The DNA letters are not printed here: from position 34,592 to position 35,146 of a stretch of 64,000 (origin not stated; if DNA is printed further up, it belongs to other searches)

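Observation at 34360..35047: Unclassified tandem roughly 80-aa C-terminal module shared by two divergently oriented surface-protein genes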

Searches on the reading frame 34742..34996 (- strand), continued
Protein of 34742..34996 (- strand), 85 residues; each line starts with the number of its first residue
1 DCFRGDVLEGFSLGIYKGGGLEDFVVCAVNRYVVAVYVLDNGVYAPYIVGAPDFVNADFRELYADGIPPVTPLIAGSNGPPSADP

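Call 67: search_protein_families(library=pfam, max_evalue=0.00001, proteins=[P0125, P0130, P0134, P0151, P0156, P0178, P0181, P0238, P0225])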
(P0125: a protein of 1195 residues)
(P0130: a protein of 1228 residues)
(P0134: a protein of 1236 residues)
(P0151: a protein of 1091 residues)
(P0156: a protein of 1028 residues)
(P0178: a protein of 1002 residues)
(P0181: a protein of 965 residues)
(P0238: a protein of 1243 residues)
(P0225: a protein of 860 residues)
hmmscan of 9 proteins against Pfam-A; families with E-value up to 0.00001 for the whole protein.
P0125 (1195 aa): 4 families
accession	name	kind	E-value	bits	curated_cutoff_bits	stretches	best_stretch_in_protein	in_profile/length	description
PF22729.1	NCH3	-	1.6e-08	34.7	27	0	766-795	35-64/74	NACHT C-terminal Helical domain 3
PF12733.13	Cadherin-like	-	3.4e-08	34.3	24.2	1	911-998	1-85/89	Cadherin-like beta sandwich domain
PF00028.23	Cadherin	-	3.5e-08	34.2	28.8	1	554-634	8-93/93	Cadherin domain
PF23197.1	IG_AIR9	-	9.8e-07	29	27.5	0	109-150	31-69/87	AIR9 A9 domain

P0130 (1228 aa): 3 families
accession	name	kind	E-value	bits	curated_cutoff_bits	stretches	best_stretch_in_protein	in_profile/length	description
PF00028.23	Cadherin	-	6.2e-14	52.6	28.8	1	587-665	10-93/93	Cadherin domain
PF12733.13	Cadherin-like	-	1.8e-08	35.1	24.2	1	946-1032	1-85/89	Cadherin-like beta sandwich domain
PF22729.1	NCH3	-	5.2e-07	29.9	27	0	797-826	35-64/74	NACHT C-terminal Helical domain 3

P0134 (1236 aa): 4 families
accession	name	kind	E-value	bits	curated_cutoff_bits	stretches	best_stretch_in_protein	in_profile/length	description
PF00028.23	Cadherin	-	1.1e-26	93.4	28.8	1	384-469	3-92/93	Cadherin domain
PF17963.7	Big_9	-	1.7e-21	77.3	23.6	1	474-568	2-87/89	Bacterial Ig domain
PF17803.7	Cadherin_4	-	7.9e-15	55.6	25.1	1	465-528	3-65/71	Bacterial cadherin-like domain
PF17892.7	Cadherin_5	-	2.6e-10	40.5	26.5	1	475-571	4-97/98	Cadherin-like domain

P0151 (1091 aa): 7 families
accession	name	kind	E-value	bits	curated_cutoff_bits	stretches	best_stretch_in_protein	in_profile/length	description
PF13855.12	LRR_8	-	1.2e-36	124.6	27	3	106-163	3-61/61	Leucine rich repeat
PF00028.23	Cadherin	-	1.9e-13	51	28.8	1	354-436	4-92/93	Cadherin domain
PF12799.13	LRR_4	-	8.3e-10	39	27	0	106-139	3-38/44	Leucine Rich repeats (2 copies)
PF00560.39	LRR_1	-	1.1e-08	34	20.6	0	58-78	2-22/23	Leucine Rich Repeat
PF22729.1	NCH3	-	5.2e-07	29.9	27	0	668-694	35-61/74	NACHT C-terminal Helical domain 3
PF23598.1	LRR_14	-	3.7e-06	26.4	40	0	84-145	51-108/353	Leucine-rich repeat region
PF12733.13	Cadherin-like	-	5.7e-06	27.1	24.2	1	812-898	1-85/89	Cadherin-like beta sandwich domain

P0156 (1028 aa): 4 families
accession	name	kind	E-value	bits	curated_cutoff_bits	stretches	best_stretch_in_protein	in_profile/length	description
PF00041.27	fn3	-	2.5e-19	69.7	25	1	362-469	1-83/84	Fibronectin type III domain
PF25059.1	FN3_DSCAM-DSCAML_C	-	8.5e-12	45.7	39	0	401-467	15-77/89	DSCAM/DSCAML C-terminal Fn3-like domain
PF12733.13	Cadherin-like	-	7.4e-07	30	24.2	1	749-835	1-84/89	Cadherin-like beta sandwich domain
PF22729.1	NCH3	-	1.6e-06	28.3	27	0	605-634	35-64/74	NACHT C-terminal Helical domain 3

P0178 (1002 aa): 4 families
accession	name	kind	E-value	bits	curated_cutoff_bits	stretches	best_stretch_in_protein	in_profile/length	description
PF00041.27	fn3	-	5.6e-18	65.4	25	1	376-453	2-72/84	Fibronectin type III domain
PF12733.13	Cadherin-like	-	2e-07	31.8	24.2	1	735-822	1-86/89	Cadherin-like beta sandwich domain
PF22729.1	NCH3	-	8.8e-06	25.9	27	0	697-716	37-56/74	NACHT C-terminal Helical domain 3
PF16656.11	Pur_ac_phosph_N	-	9.3e-06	26.6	30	0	375-460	1-88/93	Purple acid Phosphatase, N-terminal domain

P0181 (965 aa): 8 families
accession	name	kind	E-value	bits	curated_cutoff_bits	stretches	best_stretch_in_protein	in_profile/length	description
PF00560.39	LRR_1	-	1.5e-42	134.8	20.6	0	111-133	1-23/23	Leucine Rich Repeat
PF12799.13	LRR_4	-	1.2e-34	118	27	2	111-147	2-37/44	Leucine Rich repeats (2 copies)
PF13855.12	LRR_8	-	6.8e-31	106.3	27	1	106-146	21-61/61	Leucine rich repeat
PF23598.1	LRR_14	-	1.4e-25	90.3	40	3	106-213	43-146/353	Leucine-rich repeat region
PF13516.12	LRR_6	-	3.1e-07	30.4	23.4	0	135-149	4-18/24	Leucine Rich repeat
PF25019.1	LRR_R13L1-DRL21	-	3.4e-07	30.6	27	0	103-142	85-125/127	R13L1/DRL21 LRRs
PF24758.1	LRR_At5g56370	-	1.5e-06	28.5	27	0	169-216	24-71/227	FBD-associated F-box protein At5g56370, LRR repeats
PF00041.27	fn3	-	2.1e-06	28.3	25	1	670-767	2-83/84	Fibronectin type III domain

P0238 (1243 aa): 1 family
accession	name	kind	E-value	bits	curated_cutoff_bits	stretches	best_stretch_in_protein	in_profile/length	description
PF03160.20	Calx-beta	-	1.6e-26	93.1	27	1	6-113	4-117/119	Calx-beta domain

P0225 (860 aa): 1 family
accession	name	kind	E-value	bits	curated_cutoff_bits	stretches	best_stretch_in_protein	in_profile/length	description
PF22729.1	NCH3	-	7.8e-06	26.1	27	0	207-229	34-56/74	NACHT C-terminal Helical domain 3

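Call 74: find_encoding_contigs(protein=P0244, flank=8000, max_places=2)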
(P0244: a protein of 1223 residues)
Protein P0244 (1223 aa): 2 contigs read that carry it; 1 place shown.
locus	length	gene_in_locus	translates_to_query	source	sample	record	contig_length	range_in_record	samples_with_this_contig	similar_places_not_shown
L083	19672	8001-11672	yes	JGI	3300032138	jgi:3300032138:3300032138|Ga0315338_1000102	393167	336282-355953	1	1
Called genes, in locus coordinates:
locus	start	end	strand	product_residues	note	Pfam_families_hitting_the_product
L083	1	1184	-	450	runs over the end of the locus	PF00079:Serpin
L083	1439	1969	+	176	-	PF19077:Big_13 (weak)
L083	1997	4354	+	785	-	-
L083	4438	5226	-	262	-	PF00106:adh_short, PF08659:KR, PF23441:SDR, PF13561:adh_short_C2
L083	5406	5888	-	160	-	PF01047:MarR, PF12802:MarR_2, PF09339:HTH_IclR (faint)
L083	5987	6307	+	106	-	-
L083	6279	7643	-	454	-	PF00291:PALP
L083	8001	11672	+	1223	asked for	-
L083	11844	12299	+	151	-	PF19671:DUF6174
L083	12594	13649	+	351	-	PF00144:Beta-lactamase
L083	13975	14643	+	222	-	PF13489:Methyltransf_23 (weak), PF13649:Methyltransf_25, PF08241:Methyltransf_11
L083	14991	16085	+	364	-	PF07291:MauE, PF13564:DoxX_2 (weak), PF13098:Thioredoxin_2 (weak)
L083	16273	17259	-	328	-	-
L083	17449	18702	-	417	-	PF00211:Guanylate_cyc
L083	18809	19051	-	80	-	-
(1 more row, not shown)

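Call 78: search_protein_families(library=pfam, alignment_id=A1, max_evalue=10)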
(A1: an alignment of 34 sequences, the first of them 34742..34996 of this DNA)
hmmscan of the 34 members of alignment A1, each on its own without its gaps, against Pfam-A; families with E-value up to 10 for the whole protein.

A. member 1, window:34742-34996:- (85 aa): 0 families

B. families by the number of members that match (of 34 scanned): 8 families
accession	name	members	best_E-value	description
PF12027.13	DUF3514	2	0.32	Protein of unknown function (DUF3514)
PF16926.10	HisKA_4TM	1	0.0099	Archaeal 4TM region of histidine kinase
PF01968.24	Hydantoinase_A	1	0.03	Hydantoinase/oxoprolinase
PF24539.1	DUF7600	1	0.16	Domain of unknown function (DUF7600)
PF23706.1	Rv1893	1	0.19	Rv1893-like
PF04940.18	BLUF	1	0.22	Sensors of blue-light using FAD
PF14578.12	GTP_EFTU_D4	1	0.24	Elongation factor Tu domain 4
PF15276.11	PP1_bind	1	0.28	Protein phosphatase 1 binding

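Call 93: search_protein_families(library=ncbifam, max_evalue=0.01, proteins=[P0132, P0148, P0141, P0244])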
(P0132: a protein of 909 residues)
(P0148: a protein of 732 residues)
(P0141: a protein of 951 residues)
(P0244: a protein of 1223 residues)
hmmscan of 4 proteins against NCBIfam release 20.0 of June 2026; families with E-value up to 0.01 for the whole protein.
P0132 (909 aa): 1 family
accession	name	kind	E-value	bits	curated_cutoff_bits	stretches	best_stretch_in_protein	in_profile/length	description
NF040485.1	ZirU_fam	subfamily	1.3e-06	28.7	100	1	46-107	147-210/210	ZirU family protein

P0148 (732 aa): 1 family
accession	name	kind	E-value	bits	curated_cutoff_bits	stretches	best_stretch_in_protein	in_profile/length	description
NF041516.1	PA2928_fam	subfamily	0.00056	19.4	70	1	262-329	63-126/376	PA2928 family protein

P0141 (951 aa): 4 families
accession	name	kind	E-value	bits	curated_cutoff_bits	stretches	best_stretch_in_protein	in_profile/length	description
NF047464.1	FibnectbindLIC11051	equivalog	1.3e-20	73.5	1000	1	99-377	361-639/685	LIC_11051 family fibronectin-binding protein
NF041381.1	XopAC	subfamily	3.6e-13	49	450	3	93-196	94-199/451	XopAC/AvrAC family type III secretion system effector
NF041400.1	XopAE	equivalog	1.4e-08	34.1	600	1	227-375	20-195/478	type III secretion system effector XopAE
NF041351.1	XopL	equivalog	0.0004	19.2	500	1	130-325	70-254/497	type III secretion system leucine-rich repeat domain-containing effector XopL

P0244 (1223 aa): 1 family
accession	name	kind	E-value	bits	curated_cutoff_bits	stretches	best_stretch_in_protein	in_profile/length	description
NF058592.1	GxPGS_dom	subfamily_domain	0.0017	18.3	45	0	212-245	14-47/65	PGS family Ig-like domain-containing protein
